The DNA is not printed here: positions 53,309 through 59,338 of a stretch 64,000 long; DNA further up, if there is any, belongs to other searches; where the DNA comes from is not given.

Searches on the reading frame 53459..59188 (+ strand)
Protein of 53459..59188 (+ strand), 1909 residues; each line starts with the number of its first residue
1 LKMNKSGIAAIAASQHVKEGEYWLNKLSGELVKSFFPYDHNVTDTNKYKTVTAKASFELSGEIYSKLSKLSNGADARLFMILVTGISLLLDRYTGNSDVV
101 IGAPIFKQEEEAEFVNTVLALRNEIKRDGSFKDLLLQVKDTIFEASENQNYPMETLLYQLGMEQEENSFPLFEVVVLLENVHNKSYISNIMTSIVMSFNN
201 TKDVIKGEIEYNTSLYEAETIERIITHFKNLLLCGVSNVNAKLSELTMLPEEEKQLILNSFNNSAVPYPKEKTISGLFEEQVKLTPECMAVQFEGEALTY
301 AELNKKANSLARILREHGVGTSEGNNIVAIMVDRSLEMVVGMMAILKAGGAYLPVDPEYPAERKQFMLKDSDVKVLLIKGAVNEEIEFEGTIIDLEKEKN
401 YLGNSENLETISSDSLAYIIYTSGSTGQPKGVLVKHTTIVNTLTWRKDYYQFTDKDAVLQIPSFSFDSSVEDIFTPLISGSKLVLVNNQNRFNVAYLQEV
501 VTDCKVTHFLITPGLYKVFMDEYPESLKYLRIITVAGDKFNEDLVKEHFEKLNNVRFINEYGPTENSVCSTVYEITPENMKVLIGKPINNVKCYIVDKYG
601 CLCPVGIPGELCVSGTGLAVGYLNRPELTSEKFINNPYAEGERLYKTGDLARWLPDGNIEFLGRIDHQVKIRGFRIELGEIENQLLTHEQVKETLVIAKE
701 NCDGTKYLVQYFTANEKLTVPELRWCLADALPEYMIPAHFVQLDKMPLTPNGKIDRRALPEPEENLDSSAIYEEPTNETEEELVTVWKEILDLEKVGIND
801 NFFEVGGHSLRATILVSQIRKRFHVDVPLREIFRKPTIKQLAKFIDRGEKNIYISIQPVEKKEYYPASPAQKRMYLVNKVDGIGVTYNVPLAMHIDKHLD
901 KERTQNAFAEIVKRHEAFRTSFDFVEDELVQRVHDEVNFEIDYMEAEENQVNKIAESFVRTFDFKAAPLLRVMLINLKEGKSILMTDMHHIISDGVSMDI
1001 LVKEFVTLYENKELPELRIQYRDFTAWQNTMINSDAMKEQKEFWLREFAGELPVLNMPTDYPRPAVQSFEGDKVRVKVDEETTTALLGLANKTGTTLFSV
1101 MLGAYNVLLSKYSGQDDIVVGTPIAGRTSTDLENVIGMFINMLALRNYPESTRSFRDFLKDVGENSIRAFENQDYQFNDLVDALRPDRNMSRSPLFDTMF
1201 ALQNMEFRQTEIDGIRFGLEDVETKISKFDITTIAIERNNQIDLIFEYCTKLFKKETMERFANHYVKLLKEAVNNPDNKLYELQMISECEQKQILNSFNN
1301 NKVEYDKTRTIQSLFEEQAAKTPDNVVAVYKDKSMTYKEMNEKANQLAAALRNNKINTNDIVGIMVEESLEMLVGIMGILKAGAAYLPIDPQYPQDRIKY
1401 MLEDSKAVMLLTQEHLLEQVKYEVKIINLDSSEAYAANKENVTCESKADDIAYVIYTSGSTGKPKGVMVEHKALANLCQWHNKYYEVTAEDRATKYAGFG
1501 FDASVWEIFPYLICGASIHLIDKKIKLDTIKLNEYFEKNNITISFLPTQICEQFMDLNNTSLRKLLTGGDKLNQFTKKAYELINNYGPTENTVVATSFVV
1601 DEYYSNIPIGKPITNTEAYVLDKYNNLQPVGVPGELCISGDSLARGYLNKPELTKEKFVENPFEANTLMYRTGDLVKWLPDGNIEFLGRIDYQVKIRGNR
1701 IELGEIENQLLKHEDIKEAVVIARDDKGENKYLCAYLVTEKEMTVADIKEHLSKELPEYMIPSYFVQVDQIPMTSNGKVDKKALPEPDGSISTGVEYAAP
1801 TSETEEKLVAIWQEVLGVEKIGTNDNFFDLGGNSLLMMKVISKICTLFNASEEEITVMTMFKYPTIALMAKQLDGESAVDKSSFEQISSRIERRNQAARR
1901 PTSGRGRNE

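Call 5: search_protein_families(library=pfam, proteins=[window:53459-59188:+], max_evalue=0.01)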
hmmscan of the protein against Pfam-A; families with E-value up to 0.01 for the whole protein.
window:53459-59188:+ (1909 aa): 5 families
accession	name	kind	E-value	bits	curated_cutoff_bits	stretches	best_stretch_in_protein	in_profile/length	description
PF00501.34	AMP-binding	-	1.2e-166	554.7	29.9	2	1315-1648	1-384/384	AMP-binding enzyme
PF00668.25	Condensation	-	5.3e-158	526.9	30.6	2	862-1295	2-456/456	Condensation domain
PF00550.31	PP-binding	-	6.4e-30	103.6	20.8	2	782-845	2-67/67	Phosphopantetheine attachment site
PF13193.12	AMP-binding_C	-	2.8e-24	86.2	24.5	2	1705-1778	1-76/76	AMP-binding enzyme C-terminal domain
PF13091.12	PLDc_2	-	0.0077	16.5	27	0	139-231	47-131/132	PLD-like domain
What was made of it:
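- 54314..55993 (+): A and T domains of the first P7 module. The T domain is the likely carrier of the substrate reached by both P5-C and the rSAM. Pfam AMP-binding and PP-binding 782-845 (call 5).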
